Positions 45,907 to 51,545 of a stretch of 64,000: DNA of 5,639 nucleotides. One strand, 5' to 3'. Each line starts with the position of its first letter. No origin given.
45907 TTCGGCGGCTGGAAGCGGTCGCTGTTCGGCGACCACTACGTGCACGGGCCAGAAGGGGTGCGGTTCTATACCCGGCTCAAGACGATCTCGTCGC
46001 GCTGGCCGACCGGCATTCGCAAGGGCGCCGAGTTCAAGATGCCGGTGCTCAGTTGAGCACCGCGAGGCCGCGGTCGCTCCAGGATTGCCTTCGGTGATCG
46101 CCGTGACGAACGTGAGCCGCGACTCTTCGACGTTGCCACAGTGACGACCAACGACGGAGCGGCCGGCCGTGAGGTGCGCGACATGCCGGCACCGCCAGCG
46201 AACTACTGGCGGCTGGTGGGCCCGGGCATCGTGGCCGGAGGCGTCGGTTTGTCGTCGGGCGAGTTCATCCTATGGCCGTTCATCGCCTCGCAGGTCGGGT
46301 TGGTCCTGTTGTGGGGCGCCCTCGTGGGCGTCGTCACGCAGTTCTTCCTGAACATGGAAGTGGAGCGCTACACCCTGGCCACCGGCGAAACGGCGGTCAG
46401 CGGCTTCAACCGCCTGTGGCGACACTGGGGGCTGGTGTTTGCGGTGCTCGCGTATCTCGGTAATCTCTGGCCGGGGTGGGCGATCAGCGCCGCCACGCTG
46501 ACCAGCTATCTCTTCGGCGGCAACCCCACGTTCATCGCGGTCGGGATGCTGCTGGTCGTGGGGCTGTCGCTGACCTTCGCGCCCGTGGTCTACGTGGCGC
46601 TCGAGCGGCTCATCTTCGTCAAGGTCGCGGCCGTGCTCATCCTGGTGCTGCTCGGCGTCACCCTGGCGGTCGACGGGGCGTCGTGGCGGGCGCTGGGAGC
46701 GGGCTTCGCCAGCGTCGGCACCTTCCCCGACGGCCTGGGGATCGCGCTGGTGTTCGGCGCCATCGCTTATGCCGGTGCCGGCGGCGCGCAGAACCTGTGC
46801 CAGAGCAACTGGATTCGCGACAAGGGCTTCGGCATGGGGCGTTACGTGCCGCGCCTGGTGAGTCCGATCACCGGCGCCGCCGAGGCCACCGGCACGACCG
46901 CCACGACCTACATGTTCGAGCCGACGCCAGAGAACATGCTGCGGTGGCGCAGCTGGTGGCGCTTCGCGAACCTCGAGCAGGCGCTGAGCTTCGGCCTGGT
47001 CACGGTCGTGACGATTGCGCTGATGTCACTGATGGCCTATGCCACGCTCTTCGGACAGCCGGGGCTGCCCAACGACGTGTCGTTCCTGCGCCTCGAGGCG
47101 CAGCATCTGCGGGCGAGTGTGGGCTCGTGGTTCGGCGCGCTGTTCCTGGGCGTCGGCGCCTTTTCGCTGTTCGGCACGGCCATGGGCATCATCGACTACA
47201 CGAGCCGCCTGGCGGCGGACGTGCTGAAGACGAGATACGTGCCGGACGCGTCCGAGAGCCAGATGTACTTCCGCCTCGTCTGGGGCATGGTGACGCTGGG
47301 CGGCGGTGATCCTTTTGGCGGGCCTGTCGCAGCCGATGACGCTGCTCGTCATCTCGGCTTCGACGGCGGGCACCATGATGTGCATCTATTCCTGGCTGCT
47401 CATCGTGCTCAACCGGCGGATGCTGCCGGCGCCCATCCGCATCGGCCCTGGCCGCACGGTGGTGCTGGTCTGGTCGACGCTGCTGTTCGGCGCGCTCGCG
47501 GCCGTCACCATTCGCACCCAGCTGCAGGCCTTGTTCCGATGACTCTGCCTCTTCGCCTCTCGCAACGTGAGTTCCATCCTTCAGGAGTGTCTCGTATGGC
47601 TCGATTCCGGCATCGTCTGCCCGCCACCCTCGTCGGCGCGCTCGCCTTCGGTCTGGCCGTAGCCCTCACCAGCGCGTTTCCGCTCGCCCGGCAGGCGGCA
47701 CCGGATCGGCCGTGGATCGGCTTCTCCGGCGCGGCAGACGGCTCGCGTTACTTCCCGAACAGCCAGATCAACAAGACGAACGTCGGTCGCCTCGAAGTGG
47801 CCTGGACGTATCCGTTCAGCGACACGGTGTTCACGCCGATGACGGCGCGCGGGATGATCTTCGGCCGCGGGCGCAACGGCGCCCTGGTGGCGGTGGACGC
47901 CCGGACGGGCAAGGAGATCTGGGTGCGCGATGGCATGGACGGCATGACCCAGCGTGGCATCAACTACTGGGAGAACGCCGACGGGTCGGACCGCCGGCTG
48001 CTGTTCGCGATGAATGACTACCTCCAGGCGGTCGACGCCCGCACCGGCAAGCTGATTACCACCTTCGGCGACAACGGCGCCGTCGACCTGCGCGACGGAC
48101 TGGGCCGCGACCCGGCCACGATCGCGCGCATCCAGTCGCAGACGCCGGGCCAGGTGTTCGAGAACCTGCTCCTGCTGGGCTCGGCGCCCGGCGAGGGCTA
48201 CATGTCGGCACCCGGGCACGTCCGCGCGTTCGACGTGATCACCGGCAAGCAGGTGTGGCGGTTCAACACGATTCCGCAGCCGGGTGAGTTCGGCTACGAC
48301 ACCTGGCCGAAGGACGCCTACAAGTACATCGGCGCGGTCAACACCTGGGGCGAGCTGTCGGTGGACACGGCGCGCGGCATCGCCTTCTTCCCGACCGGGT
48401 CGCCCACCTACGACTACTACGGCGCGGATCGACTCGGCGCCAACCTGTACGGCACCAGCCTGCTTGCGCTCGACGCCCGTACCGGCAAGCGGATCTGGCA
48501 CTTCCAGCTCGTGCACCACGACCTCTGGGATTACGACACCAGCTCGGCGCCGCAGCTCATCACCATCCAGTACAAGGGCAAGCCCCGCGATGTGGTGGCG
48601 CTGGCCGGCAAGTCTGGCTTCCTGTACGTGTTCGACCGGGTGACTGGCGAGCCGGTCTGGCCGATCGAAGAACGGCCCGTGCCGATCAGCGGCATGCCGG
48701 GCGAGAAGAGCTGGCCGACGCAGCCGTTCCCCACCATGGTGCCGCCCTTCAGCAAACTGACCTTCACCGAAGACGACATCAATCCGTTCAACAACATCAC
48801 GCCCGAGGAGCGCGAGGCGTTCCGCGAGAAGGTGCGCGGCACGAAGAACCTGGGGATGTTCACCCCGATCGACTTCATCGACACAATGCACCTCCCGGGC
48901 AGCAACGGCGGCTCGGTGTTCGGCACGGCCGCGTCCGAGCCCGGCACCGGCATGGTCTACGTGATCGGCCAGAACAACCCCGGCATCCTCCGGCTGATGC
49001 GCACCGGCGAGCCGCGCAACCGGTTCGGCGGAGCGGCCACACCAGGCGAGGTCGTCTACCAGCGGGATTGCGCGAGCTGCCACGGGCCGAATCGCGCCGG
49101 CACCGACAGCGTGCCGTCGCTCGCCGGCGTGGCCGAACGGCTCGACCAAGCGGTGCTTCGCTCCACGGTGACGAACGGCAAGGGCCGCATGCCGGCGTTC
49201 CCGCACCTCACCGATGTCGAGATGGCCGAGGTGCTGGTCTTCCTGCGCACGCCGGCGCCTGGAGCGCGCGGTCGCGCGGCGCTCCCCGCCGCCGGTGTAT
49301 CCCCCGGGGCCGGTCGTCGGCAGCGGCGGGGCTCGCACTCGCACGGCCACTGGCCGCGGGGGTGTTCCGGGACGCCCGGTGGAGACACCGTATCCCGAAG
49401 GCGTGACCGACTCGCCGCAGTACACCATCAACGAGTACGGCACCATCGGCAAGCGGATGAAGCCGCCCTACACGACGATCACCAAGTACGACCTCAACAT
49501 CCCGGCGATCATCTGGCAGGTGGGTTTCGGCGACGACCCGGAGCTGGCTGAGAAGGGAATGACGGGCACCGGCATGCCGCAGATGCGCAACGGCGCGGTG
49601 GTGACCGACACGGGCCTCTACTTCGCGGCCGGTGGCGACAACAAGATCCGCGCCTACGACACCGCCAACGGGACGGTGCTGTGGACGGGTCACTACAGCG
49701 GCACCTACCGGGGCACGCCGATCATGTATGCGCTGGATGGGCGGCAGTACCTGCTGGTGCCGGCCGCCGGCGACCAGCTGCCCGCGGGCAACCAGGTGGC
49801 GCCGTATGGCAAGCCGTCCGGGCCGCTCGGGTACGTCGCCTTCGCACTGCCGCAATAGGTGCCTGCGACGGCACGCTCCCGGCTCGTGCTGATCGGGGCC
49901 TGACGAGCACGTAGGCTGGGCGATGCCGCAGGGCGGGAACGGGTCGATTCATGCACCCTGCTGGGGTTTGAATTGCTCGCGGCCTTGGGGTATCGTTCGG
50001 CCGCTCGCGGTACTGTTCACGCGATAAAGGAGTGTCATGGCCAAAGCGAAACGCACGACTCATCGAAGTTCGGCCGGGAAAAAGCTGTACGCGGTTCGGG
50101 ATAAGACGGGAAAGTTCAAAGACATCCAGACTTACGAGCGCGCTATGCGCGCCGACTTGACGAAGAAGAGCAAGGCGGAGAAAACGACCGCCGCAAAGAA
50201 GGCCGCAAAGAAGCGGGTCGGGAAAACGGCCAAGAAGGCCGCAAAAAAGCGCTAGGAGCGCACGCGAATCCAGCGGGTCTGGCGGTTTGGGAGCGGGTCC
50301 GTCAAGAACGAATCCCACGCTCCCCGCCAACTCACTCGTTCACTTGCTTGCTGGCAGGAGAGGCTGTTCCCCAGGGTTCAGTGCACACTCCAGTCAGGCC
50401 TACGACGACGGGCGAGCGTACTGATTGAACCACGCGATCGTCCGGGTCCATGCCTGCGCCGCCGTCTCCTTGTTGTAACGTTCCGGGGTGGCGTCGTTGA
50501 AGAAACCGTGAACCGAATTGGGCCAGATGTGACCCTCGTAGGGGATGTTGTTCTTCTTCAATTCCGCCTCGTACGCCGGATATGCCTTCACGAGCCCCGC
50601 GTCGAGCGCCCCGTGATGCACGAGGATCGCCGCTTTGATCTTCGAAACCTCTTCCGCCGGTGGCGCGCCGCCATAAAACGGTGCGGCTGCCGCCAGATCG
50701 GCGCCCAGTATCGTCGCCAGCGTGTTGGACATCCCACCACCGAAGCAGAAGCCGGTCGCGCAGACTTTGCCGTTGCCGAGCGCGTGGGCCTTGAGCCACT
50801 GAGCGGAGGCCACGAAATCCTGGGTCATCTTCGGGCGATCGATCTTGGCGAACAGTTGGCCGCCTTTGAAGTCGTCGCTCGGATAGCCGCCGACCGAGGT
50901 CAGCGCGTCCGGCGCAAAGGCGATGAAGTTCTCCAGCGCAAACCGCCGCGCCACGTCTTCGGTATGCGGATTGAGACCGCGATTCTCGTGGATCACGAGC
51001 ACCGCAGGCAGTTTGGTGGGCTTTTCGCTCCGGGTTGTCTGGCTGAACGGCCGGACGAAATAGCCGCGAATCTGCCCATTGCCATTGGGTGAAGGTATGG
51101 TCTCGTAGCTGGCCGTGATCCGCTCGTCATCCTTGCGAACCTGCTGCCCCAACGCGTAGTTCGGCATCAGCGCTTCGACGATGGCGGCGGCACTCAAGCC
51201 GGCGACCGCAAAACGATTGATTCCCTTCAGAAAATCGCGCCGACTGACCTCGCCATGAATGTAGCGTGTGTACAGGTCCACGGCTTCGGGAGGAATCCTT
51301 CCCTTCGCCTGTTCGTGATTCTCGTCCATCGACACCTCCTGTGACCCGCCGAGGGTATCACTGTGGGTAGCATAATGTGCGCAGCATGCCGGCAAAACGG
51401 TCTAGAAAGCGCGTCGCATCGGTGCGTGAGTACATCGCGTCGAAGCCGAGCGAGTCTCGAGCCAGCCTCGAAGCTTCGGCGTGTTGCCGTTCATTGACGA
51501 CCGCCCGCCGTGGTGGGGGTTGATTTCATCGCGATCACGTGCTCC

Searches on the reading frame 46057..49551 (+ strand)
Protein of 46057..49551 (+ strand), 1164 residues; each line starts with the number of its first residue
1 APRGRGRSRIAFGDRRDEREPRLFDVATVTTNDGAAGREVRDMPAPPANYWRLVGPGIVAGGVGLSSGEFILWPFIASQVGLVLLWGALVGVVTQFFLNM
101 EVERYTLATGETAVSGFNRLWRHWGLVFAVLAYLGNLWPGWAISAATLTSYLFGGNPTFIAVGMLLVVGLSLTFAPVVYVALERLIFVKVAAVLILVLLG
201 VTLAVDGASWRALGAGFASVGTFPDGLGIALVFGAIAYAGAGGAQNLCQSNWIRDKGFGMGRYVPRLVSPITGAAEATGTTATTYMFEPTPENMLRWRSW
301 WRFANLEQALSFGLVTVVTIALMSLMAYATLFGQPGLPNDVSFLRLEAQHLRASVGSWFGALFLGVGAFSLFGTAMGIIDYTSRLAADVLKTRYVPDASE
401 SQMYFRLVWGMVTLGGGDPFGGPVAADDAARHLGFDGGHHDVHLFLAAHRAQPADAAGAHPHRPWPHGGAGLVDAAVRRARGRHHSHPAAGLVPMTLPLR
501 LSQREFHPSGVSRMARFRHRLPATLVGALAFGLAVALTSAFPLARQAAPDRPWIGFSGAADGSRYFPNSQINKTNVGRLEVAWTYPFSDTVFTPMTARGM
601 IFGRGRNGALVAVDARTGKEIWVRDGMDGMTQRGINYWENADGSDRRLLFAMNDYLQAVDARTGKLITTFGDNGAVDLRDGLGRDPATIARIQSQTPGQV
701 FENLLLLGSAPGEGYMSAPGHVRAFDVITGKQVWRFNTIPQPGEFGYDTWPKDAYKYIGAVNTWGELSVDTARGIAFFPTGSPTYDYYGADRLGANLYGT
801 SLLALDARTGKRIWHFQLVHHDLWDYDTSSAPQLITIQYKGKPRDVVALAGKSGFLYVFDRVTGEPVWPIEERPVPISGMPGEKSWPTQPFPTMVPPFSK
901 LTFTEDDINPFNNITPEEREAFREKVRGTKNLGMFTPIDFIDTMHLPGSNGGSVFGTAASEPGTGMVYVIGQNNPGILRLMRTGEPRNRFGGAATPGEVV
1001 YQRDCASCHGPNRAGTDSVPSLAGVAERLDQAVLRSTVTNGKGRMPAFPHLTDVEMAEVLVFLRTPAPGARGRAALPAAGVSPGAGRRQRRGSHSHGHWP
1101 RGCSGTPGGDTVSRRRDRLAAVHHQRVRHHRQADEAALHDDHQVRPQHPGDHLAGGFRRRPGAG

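Call 11: search_protein_families(library=pfam, max_evalue=0.001, proteins=[window:46057-49551:+])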
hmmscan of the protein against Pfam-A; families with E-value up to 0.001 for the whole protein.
window:46057-49551:+ (1164 aa): 4 families
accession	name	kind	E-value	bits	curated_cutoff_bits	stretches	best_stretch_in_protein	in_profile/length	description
PF01011.28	PQQ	-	7.5e-133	444.8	26.7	1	553-986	1-450/595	Glucose/ethanol/alcohol dehydrogenase, beta-propeller domain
PF13442.11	Cytochrome_CBB3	-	1.1e-13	51.7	27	1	993-1063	2-68/68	Cytochrome C oxidase, cbb3-type, subunit III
PF13360.13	PQQ_2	-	5.7e-11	42.9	27.6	0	581-667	55-141/233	Outer membrane protein assembly factor BamB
PF00034.26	Cytochrom_C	-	1e-06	30.4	21.3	1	995-1062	2-85/90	Cytochrome c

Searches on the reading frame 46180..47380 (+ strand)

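Call 84: search_protein_families(library=pfam, max_evalue=0.01, proteins=[window:46180-47380:+])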
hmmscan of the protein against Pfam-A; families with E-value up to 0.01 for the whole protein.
window:46180-47380:+ (400 aa): 0 families

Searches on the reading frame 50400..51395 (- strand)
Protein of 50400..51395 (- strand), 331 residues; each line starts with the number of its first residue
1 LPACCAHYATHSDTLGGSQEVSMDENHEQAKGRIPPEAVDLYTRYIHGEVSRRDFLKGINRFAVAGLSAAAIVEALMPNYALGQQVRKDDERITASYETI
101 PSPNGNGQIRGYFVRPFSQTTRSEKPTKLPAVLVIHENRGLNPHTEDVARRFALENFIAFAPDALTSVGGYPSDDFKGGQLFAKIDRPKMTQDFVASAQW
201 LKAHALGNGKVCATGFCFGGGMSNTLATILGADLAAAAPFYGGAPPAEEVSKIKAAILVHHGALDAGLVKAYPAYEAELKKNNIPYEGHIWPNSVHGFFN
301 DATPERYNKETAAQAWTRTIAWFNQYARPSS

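Call 78: search_protein_families(library=pfam, max_evalue=0.0001, proteins=[window:50400-51395:-])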
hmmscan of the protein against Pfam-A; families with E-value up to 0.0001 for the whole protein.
window:50400-51395:- (331 aa): 3 families
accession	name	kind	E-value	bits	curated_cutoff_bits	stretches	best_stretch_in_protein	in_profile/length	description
PF01738.24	DLH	-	1.8e-40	139.3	21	1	122-326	7-216/217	Dienelactone hydrolase family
PF23678.1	YqhI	-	5.5e-08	32.4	27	1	33-57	8-32/36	YqhI-like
PF02129.25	Peptidase_S15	-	4.8e-06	26.9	23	0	187-242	73-128/262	X-Pro dipeptidyl-peptidase (S15 family)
